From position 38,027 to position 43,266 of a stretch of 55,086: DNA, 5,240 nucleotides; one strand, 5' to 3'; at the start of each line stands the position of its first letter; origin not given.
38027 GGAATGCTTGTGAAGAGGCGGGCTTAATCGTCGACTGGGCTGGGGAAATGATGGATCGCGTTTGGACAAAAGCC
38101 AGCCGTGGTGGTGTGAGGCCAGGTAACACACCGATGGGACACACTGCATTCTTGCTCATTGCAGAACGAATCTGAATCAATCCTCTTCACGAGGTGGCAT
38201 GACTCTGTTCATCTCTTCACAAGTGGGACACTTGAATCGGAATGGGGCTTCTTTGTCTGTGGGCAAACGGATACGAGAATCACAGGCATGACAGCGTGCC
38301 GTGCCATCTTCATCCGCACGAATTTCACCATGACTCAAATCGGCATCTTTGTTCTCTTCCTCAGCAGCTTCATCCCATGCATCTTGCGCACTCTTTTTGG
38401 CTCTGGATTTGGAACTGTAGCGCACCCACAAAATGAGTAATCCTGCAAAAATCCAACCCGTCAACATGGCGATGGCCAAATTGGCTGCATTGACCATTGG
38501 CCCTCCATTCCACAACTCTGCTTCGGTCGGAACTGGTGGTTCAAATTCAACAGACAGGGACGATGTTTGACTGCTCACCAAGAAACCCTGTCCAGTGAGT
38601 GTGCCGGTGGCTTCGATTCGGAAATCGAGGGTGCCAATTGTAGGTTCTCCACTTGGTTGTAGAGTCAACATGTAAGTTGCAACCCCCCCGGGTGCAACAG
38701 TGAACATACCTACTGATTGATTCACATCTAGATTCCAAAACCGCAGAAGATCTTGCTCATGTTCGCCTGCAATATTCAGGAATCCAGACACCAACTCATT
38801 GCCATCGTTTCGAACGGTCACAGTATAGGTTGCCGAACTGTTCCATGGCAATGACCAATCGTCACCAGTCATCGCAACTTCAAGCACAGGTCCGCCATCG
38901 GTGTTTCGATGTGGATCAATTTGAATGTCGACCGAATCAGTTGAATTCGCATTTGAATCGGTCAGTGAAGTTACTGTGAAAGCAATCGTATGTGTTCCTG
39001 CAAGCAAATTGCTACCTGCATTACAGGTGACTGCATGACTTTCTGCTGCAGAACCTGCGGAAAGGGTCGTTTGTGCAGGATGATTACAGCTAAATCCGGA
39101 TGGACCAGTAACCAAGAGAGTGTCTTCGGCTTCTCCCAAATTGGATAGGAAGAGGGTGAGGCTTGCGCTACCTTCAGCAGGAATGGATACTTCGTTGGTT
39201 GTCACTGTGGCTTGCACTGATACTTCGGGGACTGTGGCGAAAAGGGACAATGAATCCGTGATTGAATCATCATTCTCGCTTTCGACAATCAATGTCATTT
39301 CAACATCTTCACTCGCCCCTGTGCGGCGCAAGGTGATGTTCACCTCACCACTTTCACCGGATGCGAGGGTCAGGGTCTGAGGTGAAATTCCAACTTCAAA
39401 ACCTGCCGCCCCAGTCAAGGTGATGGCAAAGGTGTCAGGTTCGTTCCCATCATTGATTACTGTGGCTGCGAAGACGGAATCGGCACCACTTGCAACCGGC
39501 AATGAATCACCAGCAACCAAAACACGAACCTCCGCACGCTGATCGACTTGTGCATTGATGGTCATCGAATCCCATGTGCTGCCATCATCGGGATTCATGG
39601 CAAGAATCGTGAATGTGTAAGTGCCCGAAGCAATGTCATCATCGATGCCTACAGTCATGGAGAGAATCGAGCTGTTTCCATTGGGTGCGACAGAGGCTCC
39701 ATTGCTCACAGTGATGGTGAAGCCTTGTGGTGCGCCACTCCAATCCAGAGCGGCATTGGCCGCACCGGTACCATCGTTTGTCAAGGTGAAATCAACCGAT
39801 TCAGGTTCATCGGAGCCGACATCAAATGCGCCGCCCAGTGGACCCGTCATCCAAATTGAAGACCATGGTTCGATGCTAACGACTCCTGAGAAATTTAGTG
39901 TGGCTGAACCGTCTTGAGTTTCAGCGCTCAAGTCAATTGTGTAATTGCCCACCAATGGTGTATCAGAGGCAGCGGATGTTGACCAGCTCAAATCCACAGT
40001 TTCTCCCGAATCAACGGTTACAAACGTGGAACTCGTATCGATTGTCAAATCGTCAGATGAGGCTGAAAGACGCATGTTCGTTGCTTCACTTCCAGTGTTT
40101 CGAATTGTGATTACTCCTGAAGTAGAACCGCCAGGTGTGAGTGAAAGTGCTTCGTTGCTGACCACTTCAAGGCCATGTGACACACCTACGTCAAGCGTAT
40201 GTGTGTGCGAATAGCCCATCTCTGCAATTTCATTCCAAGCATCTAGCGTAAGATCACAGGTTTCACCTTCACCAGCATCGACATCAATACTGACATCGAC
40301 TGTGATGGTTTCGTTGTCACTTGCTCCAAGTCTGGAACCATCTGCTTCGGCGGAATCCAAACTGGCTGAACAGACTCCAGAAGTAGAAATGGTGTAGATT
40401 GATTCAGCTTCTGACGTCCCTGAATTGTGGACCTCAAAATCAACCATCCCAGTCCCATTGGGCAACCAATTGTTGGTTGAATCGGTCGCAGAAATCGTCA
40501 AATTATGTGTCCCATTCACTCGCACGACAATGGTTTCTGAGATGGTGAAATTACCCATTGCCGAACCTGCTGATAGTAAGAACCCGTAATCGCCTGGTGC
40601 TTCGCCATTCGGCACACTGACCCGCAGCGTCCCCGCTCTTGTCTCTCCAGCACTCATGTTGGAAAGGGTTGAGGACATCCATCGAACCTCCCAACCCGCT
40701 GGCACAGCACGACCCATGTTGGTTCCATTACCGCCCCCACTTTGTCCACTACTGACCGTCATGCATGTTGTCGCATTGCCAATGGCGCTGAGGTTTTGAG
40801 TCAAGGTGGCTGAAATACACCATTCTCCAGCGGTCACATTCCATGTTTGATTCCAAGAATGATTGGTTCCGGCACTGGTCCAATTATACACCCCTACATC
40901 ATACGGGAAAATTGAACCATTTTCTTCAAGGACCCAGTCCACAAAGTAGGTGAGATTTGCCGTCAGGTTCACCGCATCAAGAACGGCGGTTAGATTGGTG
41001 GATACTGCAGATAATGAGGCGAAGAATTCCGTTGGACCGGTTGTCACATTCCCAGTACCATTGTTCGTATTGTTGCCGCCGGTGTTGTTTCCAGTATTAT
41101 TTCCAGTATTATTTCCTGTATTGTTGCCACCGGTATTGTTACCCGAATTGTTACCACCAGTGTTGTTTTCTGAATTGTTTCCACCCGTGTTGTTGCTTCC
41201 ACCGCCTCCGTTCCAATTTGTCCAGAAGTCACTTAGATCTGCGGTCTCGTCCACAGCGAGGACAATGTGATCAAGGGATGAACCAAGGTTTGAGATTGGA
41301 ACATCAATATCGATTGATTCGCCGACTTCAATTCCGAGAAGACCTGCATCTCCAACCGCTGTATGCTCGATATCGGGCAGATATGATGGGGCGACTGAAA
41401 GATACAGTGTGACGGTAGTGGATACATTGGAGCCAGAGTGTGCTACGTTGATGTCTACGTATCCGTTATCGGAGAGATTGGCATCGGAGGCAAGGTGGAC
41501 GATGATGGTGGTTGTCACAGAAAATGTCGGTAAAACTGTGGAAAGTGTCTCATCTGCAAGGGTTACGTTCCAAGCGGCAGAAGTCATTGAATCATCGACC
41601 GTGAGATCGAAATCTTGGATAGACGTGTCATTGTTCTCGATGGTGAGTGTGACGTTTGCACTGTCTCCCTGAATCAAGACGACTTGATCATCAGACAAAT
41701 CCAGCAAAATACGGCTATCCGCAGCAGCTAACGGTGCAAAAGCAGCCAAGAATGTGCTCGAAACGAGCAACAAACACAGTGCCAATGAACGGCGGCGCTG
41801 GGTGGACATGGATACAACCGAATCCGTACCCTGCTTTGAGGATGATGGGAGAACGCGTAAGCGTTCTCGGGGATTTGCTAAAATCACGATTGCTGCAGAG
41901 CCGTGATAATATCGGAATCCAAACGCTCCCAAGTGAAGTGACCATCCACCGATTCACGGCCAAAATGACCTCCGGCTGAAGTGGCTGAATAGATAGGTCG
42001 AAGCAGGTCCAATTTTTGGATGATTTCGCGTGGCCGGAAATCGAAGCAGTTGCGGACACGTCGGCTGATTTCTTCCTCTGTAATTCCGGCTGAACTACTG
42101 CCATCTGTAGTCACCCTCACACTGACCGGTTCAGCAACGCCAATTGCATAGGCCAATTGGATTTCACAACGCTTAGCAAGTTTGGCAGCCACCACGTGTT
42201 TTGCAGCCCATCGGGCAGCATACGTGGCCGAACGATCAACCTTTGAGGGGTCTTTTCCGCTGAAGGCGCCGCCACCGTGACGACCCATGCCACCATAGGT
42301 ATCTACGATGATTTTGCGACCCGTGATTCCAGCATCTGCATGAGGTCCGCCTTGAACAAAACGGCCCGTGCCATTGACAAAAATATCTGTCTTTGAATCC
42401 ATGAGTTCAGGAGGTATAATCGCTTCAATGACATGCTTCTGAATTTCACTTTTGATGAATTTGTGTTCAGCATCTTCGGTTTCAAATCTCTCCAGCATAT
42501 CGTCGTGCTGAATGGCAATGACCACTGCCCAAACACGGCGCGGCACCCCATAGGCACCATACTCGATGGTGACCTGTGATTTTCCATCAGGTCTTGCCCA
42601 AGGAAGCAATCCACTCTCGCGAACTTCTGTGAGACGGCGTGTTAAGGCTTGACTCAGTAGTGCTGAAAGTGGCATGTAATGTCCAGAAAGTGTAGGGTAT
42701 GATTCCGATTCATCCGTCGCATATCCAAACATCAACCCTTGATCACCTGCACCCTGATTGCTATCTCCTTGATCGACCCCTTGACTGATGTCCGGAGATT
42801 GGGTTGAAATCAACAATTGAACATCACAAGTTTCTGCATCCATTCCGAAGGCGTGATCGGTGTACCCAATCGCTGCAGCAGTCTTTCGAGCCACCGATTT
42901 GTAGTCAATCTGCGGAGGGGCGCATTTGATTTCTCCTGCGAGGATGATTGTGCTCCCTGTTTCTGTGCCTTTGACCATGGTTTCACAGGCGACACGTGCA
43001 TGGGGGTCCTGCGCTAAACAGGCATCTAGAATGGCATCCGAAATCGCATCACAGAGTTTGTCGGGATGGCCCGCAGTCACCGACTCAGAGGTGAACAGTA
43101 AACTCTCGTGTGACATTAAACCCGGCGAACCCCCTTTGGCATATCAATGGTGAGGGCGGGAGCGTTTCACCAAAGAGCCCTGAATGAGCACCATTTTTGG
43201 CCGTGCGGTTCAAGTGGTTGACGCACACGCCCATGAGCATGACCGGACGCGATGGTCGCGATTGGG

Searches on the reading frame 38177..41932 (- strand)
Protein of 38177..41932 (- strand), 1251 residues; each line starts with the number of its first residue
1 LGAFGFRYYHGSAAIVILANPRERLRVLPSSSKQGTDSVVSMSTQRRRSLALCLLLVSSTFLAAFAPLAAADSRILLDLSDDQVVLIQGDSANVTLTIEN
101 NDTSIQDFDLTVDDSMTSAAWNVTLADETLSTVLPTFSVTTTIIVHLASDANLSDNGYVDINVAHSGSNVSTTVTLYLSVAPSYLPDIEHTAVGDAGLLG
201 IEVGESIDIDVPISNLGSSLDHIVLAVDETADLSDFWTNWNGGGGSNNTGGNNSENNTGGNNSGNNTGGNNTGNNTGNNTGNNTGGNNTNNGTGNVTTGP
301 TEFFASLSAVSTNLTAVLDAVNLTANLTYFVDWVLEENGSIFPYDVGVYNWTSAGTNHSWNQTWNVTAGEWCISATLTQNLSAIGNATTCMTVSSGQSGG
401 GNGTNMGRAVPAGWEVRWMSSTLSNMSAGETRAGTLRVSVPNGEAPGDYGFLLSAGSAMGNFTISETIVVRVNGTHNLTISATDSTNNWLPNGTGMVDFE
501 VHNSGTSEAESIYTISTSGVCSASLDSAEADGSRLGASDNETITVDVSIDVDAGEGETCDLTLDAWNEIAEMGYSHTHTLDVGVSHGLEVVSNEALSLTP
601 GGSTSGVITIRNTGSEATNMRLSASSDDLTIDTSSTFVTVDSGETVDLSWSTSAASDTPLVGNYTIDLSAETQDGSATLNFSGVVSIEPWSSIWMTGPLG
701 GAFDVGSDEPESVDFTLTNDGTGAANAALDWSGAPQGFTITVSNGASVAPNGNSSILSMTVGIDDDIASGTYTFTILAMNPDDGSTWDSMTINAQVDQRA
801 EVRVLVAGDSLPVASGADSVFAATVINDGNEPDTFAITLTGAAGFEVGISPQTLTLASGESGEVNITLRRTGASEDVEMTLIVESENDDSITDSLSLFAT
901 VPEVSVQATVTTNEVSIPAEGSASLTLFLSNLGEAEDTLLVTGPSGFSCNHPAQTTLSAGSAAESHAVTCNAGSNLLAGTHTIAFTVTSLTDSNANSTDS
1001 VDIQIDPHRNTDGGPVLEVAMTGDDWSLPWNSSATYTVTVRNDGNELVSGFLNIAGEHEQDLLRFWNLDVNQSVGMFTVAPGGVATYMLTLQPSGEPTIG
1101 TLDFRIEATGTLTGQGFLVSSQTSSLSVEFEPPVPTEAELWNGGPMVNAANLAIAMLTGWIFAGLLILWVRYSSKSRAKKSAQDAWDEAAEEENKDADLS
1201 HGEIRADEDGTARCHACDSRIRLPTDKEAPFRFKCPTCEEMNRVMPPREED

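Call 5: search_protein_families(library=pfam, proteins=[window:38177-41932:-], max_evalue=0.001)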
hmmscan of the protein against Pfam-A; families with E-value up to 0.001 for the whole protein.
window:38177-41932:- (1251 aa): 5 families
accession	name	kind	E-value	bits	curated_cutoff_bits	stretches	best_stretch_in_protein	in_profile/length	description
PF11614.14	FixG_C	-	1.2e-14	54.9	25.6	1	821-892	35-109/119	IG-like fold at C-terminal of FixG, putative oxidoreductase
PF23619.1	Ig_VWA7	-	7.8e-08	32.9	27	0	809-892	8-91/104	VWA7 Ig-like domain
PF22544.2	HYDIN_VesB_CFA65-like_Ig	-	2.3e-07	31.4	25.5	0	822-888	24-90/100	HYDIN/CFA65/VesB-like, Ig-like domain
PF10633.15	NPCBM_assoc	-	8.2e-07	29.6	24.4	1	409-449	29-69/78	NPCBM-associated, NEW3 domain of alpha-galactosidase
PF17766.7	fn3_6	-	0.00031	21.3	26.4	0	819-875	19-76/99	Fibronectin type-III domain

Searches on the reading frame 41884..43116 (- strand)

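Call 5: search_protein_families(library=pfam, proteins=[window:41884-43116:-], max_evalue=0.001)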
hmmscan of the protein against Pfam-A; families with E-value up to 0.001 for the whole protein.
window:41884-43116:- (410 aa): 3 families
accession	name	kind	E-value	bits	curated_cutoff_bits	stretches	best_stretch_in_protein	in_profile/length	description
PF02773.21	S-AdoMet_synt_C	-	2.2e-62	209.5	25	1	256-398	2-138/138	S-adenosylmethionine synthetase, C-terminal domain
PF02772.21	S-AdoMet_synt_M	-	1.6e-35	122.3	29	1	120-253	1-120/120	S-adenosylmethionine synthetase, central domain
PF00438.25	S-AdoMet_synt_N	-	3.4e-35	121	33.1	1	6-108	2-99/99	S-adenosylmethionine synthetase, N-terminal domain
